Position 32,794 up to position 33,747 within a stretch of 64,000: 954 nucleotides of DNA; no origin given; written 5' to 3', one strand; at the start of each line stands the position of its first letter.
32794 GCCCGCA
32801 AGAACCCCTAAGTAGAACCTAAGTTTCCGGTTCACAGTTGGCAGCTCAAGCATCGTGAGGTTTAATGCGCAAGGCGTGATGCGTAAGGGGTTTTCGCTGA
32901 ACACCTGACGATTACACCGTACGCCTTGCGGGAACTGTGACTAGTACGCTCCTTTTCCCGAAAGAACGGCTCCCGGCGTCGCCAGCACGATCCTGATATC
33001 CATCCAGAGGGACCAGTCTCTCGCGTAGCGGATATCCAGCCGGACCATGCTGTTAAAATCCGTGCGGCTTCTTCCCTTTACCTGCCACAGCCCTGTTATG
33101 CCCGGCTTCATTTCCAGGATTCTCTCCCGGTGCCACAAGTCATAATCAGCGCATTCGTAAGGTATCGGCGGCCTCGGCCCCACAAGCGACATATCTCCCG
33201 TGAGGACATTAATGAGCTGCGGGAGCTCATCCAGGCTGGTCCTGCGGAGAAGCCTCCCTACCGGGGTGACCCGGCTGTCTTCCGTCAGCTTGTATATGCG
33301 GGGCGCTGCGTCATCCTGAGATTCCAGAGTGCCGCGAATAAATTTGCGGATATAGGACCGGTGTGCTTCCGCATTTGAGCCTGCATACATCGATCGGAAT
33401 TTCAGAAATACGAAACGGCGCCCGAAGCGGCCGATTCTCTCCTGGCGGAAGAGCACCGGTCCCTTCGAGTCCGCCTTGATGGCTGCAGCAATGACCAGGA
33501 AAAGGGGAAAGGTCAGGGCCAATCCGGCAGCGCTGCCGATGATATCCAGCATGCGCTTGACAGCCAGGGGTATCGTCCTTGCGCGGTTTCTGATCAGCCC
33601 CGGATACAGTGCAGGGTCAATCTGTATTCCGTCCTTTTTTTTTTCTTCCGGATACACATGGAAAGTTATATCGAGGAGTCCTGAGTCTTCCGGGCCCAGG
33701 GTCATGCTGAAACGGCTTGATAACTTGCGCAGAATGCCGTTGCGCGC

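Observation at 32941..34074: EPS-priming sugar transferase fused to a degenerate GGDEF domain that keeps the RxxD I-site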

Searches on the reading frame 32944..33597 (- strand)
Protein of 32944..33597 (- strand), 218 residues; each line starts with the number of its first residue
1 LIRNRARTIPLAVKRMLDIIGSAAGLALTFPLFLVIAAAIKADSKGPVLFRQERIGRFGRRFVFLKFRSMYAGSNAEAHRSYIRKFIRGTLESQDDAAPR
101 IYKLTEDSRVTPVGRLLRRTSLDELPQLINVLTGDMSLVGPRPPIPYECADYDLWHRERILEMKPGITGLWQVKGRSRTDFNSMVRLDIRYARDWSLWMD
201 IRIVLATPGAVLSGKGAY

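Call 62: search_solved_structures(query=window:32944-33597:-, max_evalue=1e-10, show_alignments=5)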
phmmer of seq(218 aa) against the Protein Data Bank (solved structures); distinct sequences matched with E-value up to 1e-10: 7.
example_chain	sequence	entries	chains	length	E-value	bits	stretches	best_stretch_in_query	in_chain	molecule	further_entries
30us_A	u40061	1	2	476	7.2e-46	159.6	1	4-218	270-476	UDP-Gal::undecaprenolphosphate Gal-1-P transferase WbaP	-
9s7s_A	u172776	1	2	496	7.9e-46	159.4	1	4-218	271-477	UDP-Gal::undecaprenolphosphate Gal-1-P transferase WbaP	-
30wc_A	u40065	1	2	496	7.9e-46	159.4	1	4-218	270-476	Undecaprenyl-phosphate galactose phosphotransferase WbaP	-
9s8l_A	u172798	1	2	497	8e-46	159.4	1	4-218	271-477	UDP-Gal::undecaprenolphosphate Gal-1-P transferase WbaP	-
8t53_A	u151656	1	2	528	8.9e-40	139.6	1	4-218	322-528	Undecaprenyl-phosphate galactose phosphotransferase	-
8g1n_A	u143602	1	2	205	1.1e-26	96.9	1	104-216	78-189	N,N'-diacetylbacilliosaminyl-1-phosphate transferase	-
8e37_B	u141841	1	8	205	1.1e-26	96.8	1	103-216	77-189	N,N'-diacetylbacilliosaminyl-1-phosphate transferase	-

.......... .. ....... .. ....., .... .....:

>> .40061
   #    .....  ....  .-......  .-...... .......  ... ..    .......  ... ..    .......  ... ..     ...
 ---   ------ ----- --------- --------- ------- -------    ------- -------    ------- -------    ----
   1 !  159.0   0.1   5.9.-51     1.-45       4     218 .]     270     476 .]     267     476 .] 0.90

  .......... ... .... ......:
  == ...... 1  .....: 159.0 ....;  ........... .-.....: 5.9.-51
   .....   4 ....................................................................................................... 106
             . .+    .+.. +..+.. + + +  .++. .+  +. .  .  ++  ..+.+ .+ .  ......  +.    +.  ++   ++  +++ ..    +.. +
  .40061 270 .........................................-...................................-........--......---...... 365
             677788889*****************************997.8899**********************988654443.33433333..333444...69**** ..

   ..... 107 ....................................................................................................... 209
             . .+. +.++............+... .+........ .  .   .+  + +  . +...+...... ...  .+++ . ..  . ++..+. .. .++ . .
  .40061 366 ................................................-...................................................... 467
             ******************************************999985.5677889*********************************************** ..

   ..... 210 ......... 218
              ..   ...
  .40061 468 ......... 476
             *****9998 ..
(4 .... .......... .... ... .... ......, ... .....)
